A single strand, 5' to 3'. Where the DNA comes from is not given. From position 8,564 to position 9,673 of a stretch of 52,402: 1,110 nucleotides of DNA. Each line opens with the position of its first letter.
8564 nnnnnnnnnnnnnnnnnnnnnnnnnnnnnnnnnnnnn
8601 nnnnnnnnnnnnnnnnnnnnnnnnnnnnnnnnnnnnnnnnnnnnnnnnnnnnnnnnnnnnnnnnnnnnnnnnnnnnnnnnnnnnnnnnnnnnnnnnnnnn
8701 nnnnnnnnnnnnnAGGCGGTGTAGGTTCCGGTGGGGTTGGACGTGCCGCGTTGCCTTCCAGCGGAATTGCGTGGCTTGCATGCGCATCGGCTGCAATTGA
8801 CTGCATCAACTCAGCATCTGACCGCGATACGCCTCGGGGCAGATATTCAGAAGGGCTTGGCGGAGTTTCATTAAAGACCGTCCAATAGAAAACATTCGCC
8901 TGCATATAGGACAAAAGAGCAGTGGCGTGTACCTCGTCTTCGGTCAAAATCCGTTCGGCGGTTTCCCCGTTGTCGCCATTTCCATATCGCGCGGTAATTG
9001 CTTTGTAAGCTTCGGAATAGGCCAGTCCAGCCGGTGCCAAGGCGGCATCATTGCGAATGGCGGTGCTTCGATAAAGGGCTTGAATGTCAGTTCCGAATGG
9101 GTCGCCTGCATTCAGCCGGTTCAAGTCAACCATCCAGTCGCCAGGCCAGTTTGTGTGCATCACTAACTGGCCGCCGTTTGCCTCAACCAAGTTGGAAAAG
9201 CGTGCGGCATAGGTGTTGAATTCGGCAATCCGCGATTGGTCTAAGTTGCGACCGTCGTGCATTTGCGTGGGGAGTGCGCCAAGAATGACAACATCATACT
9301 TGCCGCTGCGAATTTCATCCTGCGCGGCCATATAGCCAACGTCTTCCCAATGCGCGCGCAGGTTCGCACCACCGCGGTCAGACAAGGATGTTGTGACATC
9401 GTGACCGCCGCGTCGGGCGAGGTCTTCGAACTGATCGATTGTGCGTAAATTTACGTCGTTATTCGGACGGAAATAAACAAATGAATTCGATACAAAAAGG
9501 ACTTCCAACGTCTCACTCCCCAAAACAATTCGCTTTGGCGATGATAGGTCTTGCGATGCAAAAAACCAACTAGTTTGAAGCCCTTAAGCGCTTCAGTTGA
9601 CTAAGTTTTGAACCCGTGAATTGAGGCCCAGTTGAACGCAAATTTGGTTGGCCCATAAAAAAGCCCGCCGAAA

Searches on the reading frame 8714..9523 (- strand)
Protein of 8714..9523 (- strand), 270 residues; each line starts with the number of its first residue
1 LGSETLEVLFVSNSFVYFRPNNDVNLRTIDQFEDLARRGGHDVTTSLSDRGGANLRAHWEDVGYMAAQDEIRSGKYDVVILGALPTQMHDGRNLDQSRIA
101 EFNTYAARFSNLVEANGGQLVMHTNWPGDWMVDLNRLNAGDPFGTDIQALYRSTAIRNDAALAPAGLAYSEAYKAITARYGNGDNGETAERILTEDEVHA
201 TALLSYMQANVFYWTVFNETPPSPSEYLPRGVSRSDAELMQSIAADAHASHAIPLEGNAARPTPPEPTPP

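Call 27: search_solved_structures(query=window:8714-9523:-, max_evalue=10)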
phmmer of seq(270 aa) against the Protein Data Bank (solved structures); distinct sequences matched with E-value up to 10: 2.
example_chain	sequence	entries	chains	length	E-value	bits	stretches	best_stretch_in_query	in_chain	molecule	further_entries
5d8e_A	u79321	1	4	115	0.083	15.5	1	37-105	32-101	SOSS complex subunit B1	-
5d8f_A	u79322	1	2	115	0.11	15.1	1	37-105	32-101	SOSS complex subunit B1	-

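Call 28: search_protein_families(library=pfam, proteins=[window:8714-9523:-], max_evalue=10)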
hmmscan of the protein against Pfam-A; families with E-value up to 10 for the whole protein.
seq(270 aa): 0 families
